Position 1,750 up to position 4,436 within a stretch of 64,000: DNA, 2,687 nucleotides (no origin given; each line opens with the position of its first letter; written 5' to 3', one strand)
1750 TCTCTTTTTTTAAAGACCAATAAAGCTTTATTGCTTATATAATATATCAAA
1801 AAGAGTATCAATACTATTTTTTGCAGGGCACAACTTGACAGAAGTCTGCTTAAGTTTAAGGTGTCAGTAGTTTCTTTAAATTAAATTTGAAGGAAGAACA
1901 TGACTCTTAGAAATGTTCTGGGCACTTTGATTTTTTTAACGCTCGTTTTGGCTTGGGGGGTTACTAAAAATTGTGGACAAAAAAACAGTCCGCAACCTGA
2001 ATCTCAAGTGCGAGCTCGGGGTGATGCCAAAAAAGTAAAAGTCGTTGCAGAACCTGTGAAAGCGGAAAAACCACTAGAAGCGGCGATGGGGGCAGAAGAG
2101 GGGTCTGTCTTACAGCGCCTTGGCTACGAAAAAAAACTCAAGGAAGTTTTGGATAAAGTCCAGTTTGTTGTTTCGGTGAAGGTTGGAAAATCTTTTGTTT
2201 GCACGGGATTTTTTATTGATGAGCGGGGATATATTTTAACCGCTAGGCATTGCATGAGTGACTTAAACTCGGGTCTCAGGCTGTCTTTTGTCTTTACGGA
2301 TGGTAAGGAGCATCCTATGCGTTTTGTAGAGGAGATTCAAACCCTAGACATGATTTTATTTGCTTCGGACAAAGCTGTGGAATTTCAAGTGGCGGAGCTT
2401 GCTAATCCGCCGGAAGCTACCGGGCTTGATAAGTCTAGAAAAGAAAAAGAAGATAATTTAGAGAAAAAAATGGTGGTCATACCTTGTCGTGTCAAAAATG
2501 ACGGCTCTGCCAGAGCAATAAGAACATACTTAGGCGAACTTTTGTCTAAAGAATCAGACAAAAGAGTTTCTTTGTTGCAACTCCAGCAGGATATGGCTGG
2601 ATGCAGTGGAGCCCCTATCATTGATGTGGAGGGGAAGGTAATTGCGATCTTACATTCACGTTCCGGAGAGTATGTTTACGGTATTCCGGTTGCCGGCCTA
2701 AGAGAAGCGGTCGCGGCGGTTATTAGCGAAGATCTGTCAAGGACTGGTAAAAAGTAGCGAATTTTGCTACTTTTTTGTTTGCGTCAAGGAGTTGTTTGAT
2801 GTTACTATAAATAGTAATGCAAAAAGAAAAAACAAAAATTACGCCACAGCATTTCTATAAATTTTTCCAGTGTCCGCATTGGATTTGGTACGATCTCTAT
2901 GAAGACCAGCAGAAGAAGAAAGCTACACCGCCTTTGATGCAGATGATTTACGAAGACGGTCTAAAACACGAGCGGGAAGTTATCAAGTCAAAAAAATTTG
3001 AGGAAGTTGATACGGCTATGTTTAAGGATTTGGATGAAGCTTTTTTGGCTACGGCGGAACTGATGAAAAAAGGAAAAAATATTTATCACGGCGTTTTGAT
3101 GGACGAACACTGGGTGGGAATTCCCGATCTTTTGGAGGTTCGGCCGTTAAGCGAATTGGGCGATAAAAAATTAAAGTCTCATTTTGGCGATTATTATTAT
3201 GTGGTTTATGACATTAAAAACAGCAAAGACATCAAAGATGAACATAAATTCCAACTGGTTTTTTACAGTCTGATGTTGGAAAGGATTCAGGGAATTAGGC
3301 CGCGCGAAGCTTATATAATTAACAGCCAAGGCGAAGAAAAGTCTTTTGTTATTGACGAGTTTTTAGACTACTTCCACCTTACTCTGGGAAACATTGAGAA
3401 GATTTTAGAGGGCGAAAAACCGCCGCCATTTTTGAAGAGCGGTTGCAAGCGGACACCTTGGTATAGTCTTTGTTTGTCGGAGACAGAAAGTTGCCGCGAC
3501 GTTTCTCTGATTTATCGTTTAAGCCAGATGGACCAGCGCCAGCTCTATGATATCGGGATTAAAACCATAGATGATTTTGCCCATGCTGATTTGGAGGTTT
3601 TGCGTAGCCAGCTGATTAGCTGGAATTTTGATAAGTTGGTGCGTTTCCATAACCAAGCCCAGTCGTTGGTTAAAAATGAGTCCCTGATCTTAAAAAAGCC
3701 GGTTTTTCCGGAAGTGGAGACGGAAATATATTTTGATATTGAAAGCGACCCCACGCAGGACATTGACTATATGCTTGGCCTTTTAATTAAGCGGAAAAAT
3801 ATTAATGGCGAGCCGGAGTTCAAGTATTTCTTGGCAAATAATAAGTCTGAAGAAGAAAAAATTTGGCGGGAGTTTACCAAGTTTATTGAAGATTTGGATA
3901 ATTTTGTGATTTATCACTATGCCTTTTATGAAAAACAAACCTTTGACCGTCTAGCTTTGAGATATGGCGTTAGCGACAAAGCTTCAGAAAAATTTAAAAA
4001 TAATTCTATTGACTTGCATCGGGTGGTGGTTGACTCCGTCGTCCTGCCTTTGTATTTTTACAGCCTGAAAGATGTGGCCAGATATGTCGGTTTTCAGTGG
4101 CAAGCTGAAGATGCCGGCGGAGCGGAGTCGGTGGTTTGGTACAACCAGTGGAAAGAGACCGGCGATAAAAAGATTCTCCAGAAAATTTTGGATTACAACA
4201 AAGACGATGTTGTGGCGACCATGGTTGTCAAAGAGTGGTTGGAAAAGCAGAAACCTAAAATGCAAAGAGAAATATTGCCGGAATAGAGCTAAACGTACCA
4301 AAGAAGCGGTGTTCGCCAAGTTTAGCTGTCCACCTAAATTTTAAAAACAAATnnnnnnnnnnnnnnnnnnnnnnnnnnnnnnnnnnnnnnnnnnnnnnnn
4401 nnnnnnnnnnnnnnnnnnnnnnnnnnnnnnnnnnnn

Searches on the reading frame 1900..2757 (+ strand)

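Call 30: search_protein_families(library=pfam, proteins=[window:1900-2757:+], max_evalue=0.0001)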
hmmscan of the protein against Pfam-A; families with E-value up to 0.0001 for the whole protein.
window:1900-2757:+ (285 aa): 2 families
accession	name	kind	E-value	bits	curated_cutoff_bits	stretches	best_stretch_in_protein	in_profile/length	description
PF13365.12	Trypsin_2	-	4.4e-12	47.4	27.6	1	101-250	1-144/144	Trypsin-like peptidase domain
PF00089.32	Trypsin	-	5e-07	30.2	20.6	1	88-123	13-47/220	Trypsin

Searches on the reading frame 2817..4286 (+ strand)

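Call 30: search_protein_families(library=pfam, proteins=[window:2817-4286:+], max_evalue=0.0001)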
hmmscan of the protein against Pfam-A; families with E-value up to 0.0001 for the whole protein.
window:2817-4286:+ (489 aa): 3 families
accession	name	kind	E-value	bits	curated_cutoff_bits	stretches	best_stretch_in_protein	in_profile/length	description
PF13482.12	RNase_H_2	-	5.8e-35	121.1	22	1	304-475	1-164/165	RNase_H superfamily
PF01930.23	Cas_Cas4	-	4.5e-08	33.8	22.7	1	128-220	66-159/160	Domain of unknown function DUF83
PF22277.2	EncFtn-like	-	6.8e-05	23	27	0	437-486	28-78/85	EncFtn-like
